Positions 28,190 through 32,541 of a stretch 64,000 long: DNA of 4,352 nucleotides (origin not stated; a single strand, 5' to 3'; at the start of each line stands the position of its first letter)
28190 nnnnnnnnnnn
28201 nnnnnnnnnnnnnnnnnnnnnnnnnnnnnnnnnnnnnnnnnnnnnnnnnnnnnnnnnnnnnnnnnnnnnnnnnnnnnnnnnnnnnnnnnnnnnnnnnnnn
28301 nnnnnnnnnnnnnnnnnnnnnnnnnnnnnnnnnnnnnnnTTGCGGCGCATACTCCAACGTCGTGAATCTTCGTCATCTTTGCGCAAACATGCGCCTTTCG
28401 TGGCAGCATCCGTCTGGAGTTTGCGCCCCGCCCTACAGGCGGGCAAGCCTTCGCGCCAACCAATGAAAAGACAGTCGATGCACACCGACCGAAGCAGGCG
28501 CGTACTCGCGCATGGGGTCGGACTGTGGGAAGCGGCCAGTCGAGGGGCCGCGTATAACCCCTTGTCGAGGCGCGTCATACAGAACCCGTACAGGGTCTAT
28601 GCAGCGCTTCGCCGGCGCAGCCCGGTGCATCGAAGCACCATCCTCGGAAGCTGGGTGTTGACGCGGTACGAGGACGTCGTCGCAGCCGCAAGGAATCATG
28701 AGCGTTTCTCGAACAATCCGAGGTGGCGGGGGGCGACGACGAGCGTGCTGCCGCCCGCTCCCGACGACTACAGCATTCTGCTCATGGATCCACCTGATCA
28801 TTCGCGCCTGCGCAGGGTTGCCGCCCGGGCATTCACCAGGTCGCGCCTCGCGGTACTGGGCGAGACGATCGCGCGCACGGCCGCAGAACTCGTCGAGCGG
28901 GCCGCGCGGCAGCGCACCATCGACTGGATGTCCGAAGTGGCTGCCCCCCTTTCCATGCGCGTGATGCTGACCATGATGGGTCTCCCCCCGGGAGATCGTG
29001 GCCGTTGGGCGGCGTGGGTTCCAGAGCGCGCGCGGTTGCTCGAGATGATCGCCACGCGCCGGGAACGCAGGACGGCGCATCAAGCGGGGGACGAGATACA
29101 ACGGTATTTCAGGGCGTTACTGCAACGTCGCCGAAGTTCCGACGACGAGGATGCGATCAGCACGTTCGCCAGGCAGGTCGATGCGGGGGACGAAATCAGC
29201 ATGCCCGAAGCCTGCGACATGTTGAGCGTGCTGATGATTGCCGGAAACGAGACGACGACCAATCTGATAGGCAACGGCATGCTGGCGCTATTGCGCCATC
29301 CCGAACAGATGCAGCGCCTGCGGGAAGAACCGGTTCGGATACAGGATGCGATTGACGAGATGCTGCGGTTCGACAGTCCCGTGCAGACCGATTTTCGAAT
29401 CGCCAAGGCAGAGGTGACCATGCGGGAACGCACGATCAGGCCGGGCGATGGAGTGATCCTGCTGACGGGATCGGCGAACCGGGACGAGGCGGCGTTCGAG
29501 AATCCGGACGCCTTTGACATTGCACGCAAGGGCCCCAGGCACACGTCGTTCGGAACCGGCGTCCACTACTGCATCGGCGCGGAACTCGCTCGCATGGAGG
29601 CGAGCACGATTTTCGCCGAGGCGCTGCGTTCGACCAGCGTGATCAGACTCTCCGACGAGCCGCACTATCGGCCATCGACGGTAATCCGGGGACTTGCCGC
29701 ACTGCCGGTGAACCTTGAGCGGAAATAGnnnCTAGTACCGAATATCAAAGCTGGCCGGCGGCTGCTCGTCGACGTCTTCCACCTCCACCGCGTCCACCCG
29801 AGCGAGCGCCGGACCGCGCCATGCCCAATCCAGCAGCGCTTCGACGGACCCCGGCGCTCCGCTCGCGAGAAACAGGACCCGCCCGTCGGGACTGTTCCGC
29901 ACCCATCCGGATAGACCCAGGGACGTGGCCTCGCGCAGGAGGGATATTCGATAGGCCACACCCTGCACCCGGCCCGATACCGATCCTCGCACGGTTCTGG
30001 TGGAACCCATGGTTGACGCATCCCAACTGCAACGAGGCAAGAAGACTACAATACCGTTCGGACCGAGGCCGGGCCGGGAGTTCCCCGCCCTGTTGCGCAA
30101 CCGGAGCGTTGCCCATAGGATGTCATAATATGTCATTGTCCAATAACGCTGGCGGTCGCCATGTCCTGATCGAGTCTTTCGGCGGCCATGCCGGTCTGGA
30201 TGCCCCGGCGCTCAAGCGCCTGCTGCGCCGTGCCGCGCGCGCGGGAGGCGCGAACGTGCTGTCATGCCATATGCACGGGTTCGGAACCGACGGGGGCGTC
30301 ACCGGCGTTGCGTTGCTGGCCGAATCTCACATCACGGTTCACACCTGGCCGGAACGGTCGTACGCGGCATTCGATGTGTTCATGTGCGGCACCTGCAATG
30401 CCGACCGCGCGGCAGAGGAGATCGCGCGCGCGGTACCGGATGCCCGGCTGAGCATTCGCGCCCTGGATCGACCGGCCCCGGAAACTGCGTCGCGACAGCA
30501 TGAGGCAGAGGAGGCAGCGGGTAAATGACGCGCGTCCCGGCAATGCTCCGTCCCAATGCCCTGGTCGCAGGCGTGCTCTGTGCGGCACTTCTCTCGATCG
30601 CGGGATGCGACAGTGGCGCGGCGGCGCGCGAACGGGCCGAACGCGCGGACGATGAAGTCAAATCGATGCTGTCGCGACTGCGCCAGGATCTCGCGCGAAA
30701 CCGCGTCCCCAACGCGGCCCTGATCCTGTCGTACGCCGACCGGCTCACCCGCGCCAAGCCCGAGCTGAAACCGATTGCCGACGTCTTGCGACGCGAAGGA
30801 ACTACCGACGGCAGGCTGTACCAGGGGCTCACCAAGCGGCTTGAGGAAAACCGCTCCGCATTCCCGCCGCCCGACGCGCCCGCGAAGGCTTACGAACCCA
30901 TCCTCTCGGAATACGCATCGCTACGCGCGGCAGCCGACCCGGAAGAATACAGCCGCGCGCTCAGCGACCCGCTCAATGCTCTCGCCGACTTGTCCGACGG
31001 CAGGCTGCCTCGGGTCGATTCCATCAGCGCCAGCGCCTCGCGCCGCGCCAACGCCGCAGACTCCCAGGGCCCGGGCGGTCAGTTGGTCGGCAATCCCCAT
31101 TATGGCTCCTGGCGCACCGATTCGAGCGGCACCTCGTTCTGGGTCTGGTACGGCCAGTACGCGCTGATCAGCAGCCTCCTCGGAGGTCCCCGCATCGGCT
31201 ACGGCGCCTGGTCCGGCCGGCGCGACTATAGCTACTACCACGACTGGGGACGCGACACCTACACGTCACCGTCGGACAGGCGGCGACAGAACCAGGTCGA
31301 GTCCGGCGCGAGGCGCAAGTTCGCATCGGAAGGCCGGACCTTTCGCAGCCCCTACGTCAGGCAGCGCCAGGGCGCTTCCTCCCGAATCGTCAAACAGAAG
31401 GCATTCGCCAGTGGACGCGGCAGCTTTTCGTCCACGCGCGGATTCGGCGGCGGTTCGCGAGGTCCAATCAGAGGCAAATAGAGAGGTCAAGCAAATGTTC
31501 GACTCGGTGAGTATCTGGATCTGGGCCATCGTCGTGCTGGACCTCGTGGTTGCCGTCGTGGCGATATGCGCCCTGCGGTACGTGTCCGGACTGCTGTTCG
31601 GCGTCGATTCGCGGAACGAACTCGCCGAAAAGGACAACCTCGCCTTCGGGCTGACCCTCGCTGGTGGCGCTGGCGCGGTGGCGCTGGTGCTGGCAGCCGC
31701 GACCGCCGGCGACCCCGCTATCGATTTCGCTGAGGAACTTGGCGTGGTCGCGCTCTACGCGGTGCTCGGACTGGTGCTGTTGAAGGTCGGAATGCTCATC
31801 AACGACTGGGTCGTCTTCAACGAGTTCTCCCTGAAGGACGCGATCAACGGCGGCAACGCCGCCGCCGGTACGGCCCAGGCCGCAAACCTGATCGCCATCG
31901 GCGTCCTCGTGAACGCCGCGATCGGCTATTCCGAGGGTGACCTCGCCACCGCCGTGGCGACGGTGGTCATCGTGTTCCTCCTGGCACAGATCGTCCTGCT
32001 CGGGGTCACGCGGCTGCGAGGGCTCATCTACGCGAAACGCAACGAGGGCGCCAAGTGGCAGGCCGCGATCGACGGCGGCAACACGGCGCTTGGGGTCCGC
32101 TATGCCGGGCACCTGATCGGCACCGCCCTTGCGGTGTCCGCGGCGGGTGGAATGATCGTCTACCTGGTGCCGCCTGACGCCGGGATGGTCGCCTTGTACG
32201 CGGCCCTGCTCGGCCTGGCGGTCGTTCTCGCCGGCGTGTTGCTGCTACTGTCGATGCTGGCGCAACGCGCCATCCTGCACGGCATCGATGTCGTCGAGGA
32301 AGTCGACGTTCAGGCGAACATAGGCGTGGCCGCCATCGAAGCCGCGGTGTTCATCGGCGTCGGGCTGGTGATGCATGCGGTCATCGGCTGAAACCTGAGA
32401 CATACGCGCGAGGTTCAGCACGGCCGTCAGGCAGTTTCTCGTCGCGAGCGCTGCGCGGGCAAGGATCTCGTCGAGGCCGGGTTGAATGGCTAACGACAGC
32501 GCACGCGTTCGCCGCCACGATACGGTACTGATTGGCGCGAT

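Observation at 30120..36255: The same AT-rich 17-mer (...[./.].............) precedes both the speD operon and the yjfI-pspA operon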

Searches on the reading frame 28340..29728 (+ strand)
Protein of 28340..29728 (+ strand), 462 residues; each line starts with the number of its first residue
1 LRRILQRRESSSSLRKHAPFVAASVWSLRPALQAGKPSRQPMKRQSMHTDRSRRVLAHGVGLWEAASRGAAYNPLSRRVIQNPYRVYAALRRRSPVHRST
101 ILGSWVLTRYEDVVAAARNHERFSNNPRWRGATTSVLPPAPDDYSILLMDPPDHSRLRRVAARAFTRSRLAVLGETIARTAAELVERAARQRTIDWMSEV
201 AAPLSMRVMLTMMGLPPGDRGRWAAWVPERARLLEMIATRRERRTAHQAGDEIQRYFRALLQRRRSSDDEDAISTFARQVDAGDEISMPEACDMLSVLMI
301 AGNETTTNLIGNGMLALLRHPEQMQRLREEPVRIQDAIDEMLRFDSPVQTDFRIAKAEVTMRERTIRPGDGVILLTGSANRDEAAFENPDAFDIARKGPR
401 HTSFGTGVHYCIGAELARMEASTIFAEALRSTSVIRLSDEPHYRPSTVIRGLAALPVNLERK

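Call 6: search_protein_families(library=pfam, proteins=[window:28340-29728:+])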
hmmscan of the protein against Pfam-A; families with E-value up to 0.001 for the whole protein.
window:28340-29728:+ (462 aa): 1 family
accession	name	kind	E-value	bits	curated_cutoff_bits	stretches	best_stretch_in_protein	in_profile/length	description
PF00067.27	p450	-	2.5e-30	106.1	22.8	1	242-435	205-435/462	Cytochrome P450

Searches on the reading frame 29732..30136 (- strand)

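Call 6: search_protein_families(library=pfam, proteins=[window:29732-30136:-])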
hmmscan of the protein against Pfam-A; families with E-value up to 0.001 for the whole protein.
window:29732-30136:- (134 aa): 1 family
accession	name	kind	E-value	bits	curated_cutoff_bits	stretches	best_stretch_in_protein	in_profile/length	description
PF00708.24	Acylphosphatase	-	1.1e-22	80.6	22.5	1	52-132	4-85/85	Acylphosphatase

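Call 7: search_protein_families(library=pfam, proteins=[window:29745-30116:-])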
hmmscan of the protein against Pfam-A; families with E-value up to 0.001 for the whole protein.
window:29745-30116:- (123 aa): 0 families

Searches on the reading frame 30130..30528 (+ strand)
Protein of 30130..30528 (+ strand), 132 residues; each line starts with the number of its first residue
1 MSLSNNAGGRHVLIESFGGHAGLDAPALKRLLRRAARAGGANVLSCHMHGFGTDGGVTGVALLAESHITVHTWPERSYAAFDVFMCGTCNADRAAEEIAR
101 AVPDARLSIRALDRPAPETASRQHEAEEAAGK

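Call 6: search_protein_families(library=pfam, proteins=[window:30130-30528:+])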
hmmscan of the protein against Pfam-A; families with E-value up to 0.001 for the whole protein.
window:30130-30528:+ (132 aa): 1 family
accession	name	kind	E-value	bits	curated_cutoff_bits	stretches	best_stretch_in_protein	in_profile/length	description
PF02675.21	AdoMet_dc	-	5.1e-26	91.5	25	1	11-114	1-106/107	S-adenosylmethionine decarboxylase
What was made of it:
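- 30130..30528 (+): speD (S-adenosylmethionine decarboxylase), probably translated from a leaderless or nearly leaderless mRNA. Pfam AdoMet_dc, E 5e-26 (call 6).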

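Call 13: find_encoding_contigs(protein=window:30130-30528:+, flank=3000, max_places=10)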
Protein window:30130-30528:+ (132 aa): 5 contigs read that carry it; 4 places shown.
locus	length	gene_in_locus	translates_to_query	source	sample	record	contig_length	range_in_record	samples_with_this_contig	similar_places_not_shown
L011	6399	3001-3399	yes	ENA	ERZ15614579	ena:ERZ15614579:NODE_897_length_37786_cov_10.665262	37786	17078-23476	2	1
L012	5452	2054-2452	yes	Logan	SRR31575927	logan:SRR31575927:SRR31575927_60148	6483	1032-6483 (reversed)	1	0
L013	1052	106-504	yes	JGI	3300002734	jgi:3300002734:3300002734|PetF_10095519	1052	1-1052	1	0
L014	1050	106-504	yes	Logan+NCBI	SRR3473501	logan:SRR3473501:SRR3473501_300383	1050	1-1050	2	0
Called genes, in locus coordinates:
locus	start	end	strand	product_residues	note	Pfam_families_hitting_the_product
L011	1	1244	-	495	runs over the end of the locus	PF11376:DUF3179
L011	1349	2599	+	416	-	PF00067:p450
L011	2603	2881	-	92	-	PF00708:Acylphosphatase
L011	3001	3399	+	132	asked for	PF02675:AdoMet_dc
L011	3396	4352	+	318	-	-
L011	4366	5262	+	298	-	PF03994:DUF350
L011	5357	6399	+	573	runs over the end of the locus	PF01564:Spermine_synth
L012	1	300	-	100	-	?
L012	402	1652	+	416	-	PF00067:p450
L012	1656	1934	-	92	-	PF00708:Acylphosphatase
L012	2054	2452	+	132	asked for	PF02675:AdoMet_dc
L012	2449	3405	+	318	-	-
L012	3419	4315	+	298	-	PF03994:DUF350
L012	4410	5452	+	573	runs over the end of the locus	PF01564:Spermine_synth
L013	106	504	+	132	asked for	PF02675:AdoMet_dc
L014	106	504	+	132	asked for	PF02675:AdoMet_dc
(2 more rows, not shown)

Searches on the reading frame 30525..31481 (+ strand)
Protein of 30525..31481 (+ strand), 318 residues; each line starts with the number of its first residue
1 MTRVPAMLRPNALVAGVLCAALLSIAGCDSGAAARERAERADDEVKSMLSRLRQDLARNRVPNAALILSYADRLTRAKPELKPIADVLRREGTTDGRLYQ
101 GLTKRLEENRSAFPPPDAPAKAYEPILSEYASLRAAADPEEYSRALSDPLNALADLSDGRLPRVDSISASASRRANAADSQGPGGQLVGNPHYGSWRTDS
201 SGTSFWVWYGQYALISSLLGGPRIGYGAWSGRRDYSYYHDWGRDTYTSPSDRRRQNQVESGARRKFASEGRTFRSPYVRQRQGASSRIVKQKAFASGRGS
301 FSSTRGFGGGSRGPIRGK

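Call 6: search_protein_families(library=pfam, proteins=[window:30525-31481:+])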
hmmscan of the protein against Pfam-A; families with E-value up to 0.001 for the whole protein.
window:30525-31481:+ (318 aa): 0 families

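Call 27: search_protein_families(library=pfam, proteins=[window:30525-31478:+], max_evalue=10)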
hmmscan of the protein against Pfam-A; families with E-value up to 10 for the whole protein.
window:30525-31478:+ (318 aa): 1 family
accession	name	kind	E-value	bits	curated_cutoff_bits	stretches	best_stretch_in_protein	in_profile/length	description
PF01001.24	HCV_NS4b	-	0.18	11.8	27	1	4-24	156-176/192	Hepatitis C virus non-structural protein NS4b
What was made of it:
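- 30525..31481 (+): Lipoprotein-like protein, second gene of the speD operon. It has no Pfam hit (calls 6, 27).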

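Call 28: search_protein_families(library=ncbifam, proteins=[window:30525-31478:+], max_evalue=0.1)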
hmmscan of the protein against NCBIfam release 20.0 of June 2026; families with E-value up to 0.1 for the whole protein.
window:30525-31478:+ (318 aa): 0 families

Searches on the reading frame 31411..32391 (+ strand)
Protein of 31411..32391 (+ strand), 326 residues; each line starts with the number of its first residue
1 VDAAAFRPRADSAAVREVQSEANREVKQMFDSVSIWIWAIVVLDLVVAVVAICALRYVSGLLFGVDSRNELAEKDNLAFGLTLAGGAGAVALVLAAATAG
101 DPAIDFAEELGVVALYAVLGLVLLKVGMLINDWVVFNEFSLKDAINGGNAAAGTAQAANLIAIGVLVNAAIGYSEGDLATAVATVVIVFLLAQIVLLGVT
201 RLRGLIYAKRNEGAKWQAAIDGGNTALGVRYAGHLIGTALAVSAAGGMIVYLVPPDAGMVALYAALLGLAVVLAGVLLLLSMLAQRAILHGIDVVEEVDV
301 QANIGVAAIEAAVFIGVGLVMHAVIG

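Call 6: search_protein_families(library=pfam, proteins=[window:31411-32391:+])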
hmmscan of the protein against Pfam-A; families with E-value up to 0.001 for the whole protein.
window:31411-32391:+ (326 aa): 1 family
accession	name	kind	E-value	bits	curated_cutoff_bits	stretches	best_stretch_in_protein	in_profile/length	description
PF03994.20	DUF350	-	2.5e-39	134.8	26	3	107-245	3-132/133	Domain of Unknown Function (DUF350)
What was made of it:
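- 31495..32391 (+): DUF350 (YjfL-family) multi-pass membrane protein. Pfam DUF350, E 2.5e-39 (call 6).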

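Call 28: search_protein_families(library=ncbifam, proteins=[window:31411-32388:+], max_evalue=0.1)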
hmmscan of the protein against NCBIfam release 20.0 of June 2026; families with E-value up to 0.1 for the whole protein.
window:31411-32388:+ (326 aa): 0 families
